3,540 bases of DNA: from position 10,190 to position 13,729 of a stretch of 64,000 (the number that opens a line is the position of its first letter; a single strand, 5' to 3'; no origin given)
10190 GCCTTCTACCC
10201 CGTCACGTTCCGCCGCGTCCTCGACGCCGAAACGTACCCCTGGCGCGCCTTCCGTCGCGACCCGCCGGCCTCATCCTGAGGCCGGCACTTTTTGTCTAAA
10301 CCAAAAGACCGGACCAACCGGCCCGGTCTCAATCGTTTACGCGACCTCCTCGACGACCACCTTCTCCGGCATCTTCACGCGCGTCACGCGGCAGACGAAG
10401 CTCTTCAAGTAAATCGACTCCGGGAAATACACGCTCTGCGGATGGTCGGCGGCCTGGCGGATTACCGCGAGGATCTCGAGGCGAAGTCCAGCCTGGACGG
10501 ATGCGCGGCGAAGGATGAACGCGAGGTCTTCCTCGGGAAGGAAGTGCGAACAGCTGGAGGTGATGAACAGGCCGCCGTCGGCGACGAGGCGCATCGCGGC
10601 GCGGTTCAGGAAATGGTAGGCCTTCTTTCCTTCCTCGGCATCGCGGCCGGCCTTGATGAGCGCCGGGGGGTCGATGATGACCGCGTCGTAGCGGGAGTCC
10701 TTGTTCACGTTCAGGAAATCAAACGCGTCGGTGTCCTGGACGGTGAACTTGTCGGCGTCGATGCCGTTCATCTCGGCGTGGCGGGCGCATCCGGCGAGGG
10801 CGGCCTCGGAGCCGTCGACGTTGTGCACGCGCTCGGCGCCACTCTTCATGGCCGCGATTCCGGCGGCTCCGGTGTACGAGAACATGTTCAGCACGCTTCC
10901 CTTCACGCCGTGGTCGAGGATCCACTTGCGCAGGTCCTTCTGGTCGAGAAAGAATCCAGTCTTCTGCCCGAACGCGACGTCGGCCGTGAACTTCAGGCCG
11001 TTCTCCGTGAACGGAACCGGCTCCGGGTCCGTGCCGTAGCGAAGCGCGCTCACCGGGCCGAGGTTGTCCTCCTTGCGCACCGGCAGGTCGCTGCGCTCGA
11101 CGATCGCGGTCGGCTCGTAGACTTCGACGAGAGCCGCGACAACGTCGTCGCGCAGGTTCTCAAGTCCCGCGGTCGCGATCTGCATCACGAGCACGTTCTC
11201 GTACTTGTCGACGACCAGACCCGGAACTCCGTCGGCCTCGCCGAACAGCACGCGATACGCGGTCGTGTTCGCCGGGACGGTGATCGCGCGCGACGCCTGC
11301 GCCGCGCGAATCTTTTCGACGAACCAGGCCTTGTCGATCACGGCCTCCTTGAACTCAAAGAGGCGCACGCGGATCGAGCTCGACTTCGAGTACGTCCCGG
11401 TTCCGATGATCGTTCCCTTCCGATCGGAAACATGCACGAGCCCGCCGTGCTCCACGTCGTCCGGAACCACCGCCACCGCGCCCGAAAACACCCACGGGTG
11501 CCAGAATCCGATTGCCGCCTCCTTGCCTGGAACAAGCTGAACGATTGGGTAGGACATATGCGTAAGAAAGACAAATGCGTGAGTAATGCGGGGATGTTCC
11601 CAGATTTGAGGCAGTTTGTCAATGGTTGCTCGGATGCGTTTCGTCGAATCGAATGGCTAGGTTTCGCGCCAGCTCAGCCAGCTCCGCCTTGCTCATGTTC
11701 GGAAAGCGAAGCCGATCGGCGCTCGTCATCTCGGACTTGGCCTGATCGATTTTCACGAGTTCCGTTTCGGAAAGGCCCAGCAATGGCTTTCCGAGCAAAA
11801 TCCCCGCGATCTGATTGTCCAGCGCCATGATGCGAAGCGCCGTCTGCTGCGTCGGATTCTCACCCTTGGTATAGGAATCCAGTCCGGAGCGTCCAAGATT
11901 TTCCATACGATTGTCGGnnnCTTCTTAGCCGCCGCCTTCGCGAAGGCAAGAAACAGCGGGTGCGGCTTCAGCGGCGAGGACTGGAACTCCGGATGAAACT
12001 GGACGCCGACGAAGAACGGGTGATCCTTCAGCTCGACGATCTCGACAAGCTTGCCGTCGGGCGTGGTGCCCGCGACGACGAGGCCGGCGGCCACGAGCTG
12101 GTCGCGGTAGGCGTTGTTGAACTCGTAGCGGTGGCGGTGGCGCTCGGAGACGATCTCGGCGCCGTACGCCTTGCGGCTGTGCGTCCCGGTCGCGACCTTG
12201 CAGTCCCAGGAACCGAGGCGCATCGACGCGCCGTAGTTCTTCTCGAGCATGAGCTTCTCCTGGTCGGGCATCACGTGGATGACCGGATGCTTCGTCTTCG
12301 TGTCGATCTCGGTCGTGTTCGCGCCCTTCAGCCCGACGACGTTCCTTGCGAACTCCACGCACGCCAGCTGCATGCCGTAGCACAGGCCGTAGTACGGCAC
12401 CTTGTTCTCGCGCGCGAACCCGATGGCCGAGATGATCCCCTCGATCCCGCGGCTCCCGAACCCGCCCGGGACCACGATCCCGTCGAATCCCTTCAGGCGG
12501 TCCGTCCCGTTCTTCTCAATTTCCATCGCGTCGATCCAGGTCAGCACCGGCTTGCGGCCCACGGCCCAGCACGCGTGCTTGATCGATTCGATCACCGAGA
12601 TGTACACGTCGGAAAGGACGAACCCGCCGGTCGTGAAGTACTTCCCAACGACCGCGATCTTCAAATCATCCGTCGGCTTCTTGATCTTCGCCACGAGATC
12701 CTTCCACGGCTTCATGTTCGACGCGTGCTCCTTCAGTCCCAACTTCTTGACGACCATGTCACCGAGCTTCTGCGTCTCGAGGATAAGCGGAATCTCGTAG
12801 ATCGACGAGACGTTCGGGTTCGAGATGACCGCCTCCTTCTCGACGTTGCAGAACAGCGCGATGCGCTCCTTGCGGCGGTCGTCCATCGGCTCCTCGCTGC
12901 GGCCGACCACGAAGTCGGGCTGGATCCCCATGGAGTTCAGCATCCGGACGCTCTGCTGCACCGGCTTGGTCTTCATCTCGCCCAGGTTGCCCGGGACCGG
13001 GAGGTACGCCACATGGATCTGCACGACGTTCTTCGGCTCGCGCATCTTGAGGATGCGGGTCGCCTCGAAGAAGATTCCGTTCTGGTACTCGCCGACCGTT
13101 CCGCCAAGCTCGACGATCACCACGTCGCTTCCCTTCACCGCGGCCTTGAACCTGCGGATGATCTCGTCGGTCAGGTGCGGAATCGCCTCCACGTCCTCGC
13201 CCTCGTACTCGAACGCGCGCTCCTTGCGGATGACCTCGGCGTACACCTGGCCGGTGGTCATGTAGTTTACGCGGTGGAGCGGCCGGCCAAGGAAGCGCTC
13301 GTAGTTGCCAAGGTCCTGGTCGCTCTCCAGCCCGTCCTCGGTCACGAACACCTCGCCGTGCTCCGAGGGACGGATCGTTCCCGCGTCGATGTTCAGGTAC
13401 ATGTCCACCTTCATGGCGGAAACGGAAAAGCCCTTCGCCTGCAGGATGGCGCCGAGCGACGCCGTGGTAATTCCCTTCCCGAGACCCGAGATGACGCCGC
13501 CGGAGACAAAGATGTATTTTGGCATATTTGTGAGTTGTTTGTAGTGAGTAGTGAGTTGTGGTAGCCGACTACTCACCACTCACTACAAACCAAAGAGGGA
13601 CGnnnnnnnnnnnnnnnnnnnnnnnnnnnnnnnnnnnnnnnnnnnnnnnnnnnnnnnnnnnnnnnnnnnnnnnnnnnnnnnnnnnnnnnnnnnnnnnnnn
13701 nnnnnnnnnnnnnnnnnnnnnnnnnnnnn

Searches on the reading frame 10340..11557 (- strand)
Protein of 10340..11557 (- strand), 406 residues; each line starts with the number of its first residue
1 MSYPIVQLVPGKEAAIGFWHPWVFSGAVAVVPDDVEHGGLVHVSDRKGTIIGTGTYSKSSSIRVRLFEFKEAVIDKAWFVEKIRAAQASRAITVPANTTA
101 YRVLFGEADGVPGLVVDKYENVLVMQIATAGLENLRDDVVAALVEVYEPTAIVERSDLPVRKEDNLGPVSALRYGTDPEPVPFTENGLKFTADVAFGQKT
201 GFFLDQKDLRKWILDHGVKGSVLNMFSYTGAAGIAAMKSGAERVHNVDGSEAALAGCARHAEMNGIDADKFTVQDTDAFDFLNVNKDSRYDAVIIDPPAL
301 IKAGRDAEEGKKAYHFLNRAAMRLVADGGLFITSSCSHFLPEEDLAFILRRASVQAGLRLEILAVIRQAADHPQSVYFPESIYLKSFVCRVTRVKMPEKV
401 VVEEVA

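Call 68: search_protein_families(library=pfam, proteins=[window:10340-11557:-], max_evalue=0.0001)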
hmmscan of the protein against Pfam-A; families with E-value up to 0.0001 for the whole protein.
window:10340-11557:- (406 aa): 5 families
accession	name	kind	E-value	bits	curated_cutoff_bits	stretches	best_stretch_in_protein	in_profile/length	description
PF10672.15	Methyltrans_SAM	-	1.8e-21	77.1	27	1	182-332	87-235/286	S-adenosylmethionine-dependent methyltransferase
PF17785.7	PUA_3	-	2e-14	53.5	22.6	1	6-68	1-63/64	PUA-like domain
PF03602.21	Cons_hypoth95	-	3.3e-07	30.6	24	1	212-298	35-122/182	Conserved hypothetical protein 95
PF05175.20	MTS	-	7.4e-06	26.1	23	1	218-334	31-140/170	Methyltransferase small domain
PF13847.12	Methyltransf_31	-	4.8e-05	23.5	27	1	229-337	14-113/145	Methyltransferase domain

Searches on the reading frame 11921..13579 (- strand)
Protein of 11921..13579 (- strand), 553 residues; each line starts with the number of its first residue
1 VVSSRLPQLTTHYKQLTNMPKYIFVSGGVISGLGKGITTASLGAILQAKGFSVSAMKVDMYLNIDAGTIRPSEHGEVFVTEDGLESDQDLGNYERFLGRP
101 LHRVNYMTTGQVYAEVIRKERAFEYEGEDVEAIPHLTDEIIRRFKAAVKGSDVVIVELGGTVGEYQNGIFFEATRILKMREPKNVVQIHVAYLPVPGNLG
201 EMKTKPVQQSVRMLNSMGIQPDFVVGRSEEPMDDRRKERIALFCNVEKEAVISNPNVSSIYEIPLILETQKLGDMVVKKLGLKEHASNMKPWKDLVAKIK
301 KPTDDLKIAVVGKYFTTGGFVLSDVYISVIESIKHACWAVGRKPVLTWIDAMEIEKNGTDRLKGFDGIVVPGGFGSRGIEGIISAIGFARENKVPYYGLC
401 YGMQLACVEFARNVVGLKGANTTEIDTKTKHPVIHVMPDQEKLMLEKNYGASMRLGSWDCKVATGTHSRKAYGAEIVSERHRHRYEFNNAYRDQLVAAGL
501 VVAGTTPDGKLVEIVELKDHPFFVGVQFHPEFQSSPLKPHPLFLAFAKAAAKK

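Call 68: search_protein_families(library=pfam, proteins=[window:11921-13579:-], max_evalue=0.0001)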
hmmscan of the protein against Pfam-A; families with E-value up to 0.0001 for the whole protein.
window:11921-13579:- (553 aa): 3 families
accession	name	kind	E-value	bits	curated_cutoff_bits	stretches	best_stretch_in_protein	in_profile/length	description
PF06418.20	CTP_synth_N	-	5.9e-103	344.3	26.1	1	21-282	1-265/265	CTP synthase N-terminus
PF00117.34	GATase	-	7.5e-37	127.3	22.8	1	322-548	2-189/190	Glutamine amidotransferase class-I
PF07722.19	Peptidase_C26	-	3.1e-08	34.1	20.5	1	389-531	101-219/219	Peptidase C26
